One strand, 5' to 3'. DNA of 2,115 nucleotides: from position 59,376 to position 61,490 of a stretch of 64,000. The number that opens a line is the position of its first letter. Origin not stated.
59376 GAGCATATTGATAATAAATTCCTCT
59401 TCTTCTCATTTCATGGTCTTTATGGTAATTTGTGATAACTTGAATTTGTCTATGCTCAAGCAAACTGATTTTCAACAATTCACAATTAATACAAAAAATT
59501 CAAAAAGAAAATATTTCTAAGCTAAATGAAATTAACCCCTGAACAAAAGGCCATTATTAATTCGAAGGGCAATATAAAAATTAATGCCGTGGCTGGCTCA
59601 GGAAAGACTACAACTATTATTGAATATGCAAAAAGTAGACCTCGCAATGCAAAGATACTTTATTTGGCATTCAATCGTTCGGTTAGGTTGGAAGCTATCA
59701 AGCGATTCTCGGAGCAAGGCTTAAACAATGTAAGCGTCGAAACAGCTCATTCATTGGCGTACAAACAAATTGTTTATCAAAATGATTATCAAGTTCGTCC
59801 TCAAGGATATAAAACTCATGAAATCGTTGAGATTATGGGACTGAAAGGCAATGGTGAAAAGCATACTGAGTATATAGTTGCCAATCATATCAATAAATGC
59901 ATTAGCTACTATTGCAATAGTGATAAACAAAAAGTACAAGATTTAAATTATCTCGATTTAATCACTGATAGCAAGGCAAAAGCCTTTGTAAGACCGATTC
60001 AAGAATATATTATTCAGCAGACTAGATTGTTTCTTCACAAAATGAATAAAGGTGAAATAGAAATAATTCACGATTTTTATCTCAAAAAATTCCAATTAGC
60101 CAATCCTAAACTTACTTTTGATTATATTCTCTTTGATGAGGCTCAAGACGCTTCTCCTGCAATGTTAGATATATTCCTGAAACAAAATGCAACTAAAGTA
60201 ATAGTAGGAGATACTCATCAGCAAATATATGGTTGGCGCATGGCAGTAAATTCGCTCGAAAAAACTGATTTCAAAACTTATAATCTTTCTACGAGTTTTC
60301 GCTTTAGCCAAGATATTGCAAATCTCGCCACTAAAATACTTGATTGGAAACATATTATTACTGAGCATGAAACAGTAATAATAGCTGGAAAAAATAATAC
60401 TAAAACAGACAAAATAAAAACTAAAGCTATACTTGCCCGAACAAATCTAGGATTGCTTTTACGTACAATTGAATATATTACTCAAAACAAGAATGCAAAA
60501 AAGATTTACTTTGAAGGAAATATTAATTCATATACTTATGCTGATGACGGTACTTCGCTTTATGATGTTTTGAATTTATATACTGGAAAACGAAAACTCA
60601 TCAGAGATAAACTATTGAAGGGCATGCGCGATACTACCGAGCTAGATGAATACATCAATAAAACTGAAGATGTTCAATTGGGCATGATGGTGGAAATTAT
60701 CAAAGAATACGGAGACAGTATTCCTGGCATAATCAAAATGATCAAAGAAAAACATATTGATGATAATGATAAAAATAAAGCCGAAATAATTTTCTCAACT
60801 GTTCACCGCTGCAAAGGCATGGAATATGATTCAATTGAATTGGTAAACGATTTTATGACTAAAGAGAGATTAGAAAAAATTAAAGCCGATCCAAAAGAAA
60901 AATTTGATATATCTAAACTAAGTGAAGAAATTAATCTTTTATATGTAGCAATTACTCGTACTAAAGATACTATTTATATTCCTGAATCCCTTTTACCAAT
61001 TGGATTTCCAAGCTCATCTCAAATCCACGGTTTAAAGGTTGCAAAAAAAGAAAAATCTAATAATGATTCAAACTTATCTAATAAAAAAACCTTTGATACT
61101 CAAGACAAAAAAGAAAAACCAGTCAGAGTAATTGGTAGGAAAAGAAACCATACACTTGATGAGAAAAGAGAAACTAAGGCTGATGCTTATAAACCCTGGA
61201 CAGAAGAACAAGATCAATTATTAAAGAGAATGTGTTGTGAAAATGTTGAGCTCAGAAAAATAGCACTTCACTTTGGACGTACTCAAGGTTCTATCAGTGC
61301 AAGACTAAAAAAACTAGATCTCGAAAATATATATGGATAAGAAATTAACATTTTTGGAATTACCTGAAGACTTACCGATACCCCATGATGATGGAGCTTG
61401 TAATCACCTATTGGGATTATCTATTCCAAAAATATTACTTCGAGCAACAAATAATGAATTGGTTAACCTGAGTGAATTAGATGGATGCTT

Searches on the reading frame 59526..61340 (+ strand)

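Call 107: search_protein_families(library=pfam, proteins=[window:59526-61340:+], max_evalue=0.00001)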
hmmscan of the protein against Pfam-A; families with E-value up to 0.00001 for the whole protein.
window:59526-61340:+ (604 aa): 5 families
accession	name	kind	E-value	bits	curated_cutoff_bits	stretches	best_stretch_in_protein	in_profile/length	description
PF00580.27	UvrD-helicase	-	4.9e-18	66.2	23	1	4-243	2-261/271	UvrD/REP helicase N-terminal domain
PF01443.25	Viral_helicase1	-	7.9e-11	42.6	21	0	178-266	39-138/228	Viral superfamily 1 RNA helicase core domain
PF13245.12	AAA_19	-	3.2e-08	34.2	25.1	1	12-236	9-132/134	AAA domain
PF13361.12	UvrD_C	-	3.5e-07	30.4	25.6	1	154-485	188-345/350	UvrD-like helicase C-terminal domain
PF13538.12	UvrD_C_2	-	5e-06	26.7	27.4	0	467-484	33-50/52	UvrD-like helicase C-terminal domain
